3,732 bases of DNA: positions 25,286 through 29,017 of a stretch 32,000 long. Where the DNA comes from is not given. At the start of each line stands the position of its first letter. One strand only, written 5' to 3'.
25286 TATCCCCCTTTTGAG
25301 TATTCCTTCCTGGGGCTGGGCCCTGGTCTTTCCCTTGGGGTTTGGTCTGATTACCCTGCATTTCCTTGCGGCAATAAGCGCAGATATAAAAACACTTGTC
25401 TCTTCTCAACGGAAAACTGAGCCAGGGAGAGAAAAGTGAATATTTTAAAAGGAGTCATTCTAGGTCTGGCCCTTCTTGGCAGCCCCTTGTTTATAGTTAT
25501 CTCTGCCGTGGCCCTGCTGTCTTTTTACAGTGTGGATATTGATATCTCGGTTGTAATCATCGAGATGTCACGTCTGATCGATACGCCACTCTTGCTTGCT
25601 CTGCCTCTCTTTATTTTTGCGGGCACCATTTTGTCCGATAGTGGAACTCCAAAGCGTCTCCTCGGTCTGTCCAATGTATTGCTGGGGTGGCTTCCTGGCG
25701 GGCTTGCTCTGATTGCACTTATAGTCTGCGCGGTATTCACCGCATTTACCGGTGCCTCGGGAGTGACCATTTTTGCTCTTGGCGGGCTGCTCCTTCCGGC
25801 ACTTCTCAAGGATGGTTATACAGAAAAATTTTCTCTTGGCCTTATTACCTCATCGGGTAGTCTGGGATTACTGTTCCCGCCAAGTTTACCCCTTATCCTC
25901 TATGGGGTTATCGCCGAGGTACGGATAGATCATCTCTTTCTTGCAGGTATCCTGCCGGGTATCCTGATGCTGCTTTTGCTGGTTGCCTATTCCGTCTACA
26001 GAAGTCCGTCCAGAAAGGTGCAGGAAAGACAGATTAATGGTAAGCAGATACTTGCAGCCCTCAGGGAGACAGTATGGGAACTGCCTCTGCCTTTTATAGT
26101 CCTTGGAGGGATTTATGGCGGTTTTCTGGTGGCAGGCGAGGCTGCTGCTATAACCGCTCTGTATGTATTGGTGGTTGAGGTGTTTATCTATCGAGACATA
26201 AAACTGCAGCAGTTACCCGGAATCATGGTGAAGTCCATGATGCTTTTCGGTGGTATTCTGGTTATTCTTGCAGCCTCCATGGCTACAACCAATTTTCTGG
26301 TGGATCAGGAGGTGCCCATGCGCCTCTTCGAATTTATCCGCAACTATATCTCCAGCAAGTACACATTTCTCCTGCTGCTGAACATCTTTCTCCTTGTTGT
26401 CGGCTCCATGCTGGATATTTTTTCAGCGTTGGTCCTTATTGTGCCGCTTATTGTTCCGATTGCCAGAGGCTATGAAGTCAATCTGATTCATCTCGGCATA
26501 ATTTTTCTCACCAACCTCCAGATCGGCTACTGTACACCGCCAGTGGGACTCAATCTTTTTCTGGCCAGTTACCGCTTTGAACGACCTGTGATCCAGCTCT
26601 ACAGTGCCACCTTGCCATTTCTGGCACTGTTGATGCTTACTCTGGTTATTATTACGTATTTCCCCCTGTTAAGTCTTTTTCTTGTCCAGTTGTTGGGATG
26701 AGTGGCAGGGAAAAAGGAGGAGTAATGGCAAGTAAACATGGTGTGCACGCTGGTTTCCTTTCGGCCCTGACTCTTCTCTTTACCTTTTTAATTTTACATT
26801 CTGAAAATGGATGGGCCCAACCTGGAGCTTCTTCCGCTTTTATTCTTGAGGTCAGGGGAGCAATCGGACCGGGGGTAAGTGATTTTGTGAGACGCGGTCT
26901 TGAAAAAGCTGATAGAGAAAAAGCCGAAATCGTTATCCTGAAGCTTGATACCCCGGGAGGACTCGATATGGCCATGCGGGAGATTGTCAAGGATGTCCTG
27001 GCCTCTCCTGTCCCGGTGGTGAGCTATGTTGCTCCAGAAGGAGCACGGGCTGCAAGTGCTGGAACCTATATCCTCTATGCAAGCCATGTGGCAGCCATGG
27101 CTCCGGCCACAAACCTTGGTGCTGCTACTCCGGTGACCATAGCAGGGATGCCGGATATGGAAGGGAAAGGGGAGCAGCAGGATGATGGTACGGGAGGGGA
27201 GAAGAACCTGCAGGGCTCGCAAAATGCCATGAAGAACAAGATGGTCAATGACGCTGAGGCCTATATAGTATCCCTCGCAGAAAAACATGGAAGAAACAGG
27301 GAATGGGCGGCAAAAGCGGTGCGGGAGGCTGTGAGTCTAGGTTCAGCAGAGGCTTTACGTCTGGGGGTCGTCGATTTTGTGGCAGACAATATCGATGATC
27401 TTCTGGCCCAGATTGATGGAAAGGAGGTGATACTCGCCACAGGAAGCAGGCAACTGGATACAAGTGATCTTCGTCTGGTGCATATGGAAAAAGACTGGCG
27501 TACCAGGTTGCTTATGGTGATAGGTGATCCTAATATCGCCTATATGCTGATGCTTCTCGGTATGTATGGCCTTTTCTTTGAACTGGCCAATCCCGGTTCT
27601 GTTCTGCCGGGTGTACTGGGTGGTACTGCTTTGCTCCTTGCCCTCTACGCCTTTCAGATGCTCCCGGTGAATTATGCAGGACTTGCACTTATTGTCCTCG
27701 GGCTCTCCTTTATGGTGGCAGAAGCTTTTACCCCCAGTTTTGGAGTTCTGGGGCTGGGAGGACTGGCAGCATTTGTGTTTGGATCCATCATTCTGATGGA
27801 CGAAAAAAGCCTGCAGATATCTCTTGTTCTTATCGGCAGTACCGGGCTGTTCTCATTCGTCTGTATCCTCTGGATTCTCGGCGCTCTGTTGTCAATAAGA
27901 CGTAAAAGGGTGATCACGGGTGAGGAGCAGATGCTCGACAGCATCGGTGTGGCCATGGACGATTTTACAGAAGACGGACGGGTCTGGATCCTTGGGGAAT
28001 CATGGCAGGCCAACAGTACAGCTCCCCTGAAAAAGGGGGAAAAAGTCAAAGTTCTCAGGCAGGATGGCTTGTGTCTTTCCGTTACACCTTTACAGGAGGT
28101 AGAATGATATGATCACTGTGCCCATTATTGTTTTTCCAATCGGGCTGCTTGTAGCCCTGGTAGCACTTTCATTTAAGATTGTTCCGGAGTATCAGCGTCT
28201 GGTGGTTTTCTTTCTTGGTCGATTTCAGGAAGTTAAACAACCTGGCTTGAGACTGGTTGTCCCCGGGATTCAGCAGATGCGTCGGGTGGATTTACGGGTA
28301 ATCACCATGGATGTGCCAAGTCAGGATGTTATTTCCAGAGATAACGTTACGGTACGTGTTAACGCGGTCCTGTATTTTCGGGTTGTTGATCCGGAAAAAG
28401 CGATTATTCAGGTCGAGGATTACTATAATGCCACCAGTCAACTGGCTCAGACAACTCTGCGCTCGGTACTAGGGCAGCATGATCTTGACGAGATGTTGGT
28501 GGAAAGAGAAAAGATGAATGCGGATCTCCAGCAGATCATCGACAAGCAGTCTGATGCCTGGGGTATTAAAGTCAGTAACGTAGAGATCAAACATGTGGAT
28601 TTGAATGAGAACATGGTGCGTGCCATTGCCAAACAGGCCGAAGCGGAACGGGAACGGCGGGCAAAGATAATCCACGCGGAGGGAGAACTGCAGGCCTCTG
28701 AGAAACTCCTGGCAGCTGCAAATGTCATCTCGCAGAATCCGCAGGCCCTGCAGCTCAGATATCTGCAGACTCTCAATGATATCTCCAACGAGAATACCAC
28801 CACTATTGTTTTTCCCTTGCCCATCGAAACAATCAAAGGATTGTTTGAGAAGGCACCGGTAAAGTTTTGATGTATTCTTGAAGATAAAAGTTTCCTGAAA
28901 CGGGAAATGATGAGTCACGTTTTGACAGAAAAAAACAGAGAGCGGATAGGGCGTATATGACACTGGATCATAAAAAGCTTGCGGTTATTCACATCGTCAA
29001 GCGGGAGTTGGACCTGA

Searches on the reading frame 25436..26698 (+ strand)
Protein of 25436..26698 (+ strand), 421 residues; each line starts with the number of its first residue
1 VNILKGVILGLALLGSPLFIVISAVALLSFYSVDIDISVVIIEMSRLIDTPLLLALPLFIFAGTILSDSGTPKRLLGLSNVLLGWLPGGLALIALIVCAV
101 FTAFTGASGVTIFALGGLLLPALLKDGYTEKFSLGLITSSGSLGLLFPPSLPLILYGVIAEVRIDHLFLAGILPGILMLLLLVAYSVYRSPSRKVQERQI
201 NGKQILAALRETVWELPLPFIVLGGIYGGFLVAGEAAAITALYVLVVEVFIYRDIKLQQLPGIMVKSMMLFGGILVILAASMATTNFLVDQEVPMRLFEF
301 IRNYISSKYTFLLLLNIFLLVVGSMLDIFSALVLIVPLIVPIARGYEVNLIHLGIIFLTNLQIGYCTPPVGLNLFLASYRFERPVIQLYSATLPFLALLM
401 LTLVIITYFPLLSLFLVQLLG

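Call 73: search_protein_families(library=pfam, proteins=[window:25436-26698:+], max_evalue=0.001)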
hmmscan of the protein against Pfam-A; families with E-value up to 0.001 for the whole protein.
window:25436-26698:+ (421 aa): 1 family
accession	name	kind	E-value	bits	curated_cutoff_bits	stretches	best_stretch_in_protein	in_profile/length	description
PF06808.19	DctM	-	1.1e-83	281.8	23.8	1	7-411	3-412/413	Tripartite ATP-independent periplasmic transporter, DctM component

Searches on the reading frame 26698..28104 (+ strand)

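Call 73: search_protein_families(library=pfam, proteins=[window:26698-28104:+], max_evalue=0.001)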
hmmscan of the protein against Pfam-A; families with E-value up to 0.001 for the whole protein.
window:26698-28104:+ (469 aa): 3 families
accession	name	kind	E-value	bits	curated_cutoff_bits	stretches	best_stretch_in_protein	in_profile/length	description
PF24961.1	NfeD_membrane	-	7.9e-27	94.1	26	1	279-393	1-117/119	NfeD integral membrane domain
PF25145.1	NfeD1b_N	-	6.2e-19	68.8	40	1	48-240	3-180/189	NfeD1b, N-terminal domain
PF01957.25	NfeD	-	1.7e-12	47.8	29.1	1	410-464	2-57/57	NfeD-like C-terminal, partner-binding domain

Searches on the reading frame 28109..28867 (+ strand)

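Call 73: search_protein_families(library=pfam, proteins=[window:28109-28867:+], max_evalue=0.001)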
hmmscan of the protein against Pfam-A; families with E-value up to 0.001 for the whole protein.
window:28109-28867:+ (253 aa): 1 family
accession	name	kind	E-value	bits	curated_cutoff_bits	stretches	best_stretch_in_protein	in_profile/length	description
PF01145.31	Band_7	-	1.7e-41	142.6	23.6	1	23-193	1-175/176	SPFH domain / Band 7 family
